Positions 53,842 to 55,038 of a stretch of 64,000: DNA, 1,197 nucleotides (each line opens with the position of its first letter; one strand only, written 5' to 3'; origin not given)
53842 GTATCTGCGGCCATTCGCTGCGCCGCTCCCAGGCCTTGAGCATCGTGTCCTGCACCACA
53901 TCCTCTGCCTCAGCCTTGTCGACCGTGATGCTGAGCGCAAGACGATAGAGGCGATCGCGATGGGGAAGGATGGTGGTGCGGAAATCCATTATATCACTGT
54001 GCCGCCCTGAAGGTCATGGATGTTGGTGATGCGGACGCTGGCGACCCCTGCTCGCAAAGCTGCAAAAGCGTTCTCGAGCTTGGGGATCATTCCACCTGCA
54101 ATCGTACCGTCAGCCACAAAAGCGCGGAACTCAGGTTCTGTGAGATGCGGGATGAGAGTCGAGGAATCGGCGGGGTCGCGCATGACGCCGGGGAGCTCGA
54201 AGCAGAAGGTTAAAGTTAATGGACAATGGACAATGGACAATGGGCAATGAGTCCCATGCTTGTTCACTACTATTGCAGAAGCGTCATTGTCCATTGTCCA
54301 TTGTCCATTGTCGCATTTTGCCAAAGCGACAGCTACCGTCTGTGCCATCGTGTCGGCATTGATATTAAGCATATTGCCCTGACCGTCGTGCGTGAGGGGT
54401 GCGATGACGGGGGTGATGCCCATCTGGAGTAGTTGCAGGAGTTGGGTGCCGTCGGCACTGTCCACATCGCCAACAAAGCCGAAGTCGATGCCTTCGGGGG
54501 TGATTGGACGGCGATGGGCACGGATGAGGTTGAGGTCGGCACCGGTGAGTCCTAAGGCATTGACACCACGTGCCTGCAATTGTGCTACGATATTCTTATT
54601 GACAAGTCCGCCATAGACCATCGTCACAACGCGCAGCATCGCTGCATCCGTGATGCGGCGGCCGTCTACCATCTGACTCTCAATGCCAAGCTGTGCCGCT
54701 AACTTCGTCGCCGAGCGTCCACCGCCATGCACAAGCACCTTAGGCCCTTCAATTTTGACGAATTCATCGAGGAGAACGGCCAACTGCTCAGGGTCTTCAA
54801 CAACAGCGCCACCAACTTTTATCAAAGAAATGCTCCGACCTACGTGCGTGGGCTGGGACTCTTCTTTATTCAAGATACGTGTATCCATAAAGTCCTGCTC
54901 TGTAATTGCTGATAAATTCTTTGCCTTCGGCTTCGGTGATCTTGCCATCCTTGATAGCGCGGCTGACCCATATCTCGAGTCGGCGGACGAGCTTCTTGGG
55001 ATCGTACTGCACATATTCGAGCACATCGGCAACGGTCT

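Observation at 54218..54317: ~100-nt palindromic element with arms of four GGACAAT heptamers inserted in frame in argB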

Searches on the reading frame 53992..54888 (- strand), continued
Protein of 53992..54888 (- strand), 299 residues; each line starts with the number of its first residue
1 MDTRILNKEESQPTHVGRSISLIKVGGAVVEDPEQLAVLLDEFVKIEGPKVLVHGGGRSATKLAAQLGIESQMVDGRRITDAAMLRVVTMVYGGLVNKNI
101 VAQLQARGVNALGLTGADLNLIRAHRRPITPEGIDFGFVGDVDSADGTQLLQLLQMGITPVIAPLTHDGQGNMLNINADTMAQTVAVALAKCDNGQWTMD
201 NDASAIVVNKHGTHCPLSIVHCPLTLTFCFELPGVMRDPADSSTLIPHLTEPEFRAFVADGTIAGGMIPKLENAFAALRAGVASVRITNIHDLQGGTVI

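Call 58: fold_search(model_id=the predicted structure, library=pdb)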
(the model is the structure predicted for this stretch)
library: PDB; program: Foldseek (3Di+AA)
matches with E <= 10: 975; with E <= 0.001: 79
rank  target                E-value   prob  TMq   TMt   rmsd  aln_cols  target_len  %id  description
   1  2v5h_F                1.1e-20  1.00  0.70  0.73   3.8       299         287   32  Controlling the storage of nitrogen as arginine: the complex of PII and acetylglutamate kinase from Synechococcus elon (released 2007-10-16)
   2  2jj4_C                1.3e-20  1.00  0.70  0.73   3.8       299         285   32  The complex of PII and acetylglutamate kinase from Synechococcus elongatus PCC7942 (released 2007-10-16)
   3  2v5h_D                1.5e-20  1.00  0.70  0.73   3.8       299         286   32  Controlling the storage of nitrogen as arginine: the complex of PII and acetylglutamate kinase from Synechococcus elon (released 2007-10-16)
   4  2v5h_B                3.5e-20  1.00  0.70  0.73   3.8       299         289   32  Controlling the storage of nitrogen as arginine: the complex of PII and acetylglutamate kinase from Synechococcus elon (released 2007-10-16)
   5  2jj4_A                3.9e-20  1.00  0.71  0.74   3.8       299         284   31  The complex of PII and acetylglutamate kinase from Synechococcus elongatus PCC7942 (released 2007-10-16)
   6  2rd5_B                1.1e-19  1.00  0.67  0.71   4.5       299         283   30  Structural basis for the regulation of N-acetylglutamate kinase by PII in Arabidopsis thaliana (released 2007-10-02)
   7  2rd5_A                1.9e-19  1.00  0.70  0.74   4.0       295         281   30  Structural basis for the regulation of N-acetylglutamate kinase by PII in Arabidopsis thaliana (released 2007-10-02)
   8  2buf_H                2.1e-19  1.00  0.68  0.69   4.4       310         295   33  Arginine Feed-Back Inhibitable Acetylglutamate Kinase (released 2005-12-13)
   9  2buf_I                2.2e-19  1.00  0.67  0.69   4.2       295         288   33  Arginine Feed-Back Inhibitable Acetylglutamate Kinase (released 2005-12-13)
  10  2buf_G                4.9e-19  1.00  0.68  0.69   4.0       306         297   33  Arginine Feed-Back Inhibitable Acetylglutamate Kinase (released 2005-12-13)
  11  2buf_D                6.3e-19  1.00  0.69  0.70   3.9       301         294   32  Arginine Feed-Back Inhibitable Acetylglutamate Kinase (released 2005-12-13)
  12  2bty_A                8.5e-19  1.00  0.69  0.72   3.8       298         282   30  Acetylglutamate kinase from Thermotoga maritima complexed with its inhibitor arginine (released 2005-12-13)
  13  2buf_E                2.6e-18  1.00  0.67  0.69   4.4       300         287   32  Arginine Feed-Back Inhibitable Acetylglutamate Kinase (released 2005-12-13)
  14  2buf_J                7.4e-18  1.00  0.69  0.73   3.4       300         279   32  Arginine Feed-Back Inhibitable Acetylglutamate Kinase (released 2005-12-13)
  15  2wxb_A                8.4e-18  1.00  0.66  0.76   4.2       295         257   22  Acetylglutamate kinase from Escherichia coli free of substrates (released 2010-05-12)
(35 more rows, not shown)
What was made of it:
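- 53989..54888 (-): argB (N-acetylglutamate kinase), 299 codons plus stop, carrying the insert. The AF2 model matches NAGK structures with TM about 0.7 (call 58).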

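Call 63: list_cluster_members(proteins=[P0001])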
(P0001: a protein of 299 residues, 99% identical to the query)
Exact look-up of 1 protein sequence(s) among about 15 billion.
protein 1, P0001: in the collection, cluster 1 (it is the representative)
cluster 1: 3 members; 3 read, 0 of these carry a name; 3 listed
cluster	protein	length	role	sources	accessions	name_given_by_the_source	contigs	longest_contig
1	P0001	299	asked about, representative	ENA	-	-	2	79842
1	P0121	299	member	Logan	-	-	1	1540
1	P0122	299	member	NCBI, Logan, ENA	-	-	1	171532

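Call 65: find_encoding_contigs(protein=P0121, flank=1000, max_places=1)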
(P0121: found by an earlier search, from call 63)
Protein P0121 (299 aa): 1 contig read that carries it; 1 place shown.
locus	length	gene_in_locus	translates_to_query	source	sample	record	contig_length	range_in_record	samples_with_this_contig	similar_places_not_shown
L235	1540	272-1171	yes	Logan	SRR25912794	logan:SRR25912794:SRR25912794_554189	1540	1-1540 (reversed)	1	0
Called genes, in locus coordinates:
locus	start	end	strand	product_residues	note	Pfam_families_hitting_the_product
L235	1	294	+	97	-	?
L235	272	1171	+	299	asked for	PF00696:AA_kinase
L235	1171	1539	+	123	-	?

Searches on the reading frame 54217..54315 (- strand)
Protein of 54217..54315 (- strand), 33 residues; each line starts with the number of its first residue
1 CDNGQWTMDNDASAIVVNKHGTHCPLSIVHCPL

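Call 99: search_protein_representatives(protein=window:54217-54315:-)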
Query: 33 residues. Proteins with E-value up to 0.001 (for the whole library): 6; up to 1e-10: 1; up to 1e-30: 0. The best 6 are listed.
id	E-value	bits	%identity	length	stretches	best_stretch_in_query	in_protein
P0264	7.5e-15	68.6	45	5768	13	3-22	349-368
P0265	1.2e-06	43.6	61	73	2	2-33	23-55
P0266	5.7e-06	41.6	81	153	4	19-33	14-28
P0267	2.3e-05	39.7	83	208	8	22-33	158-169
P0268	3.6e-05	39.2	83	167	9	22-33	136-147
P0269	4.7e-04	35.8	45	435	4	4-28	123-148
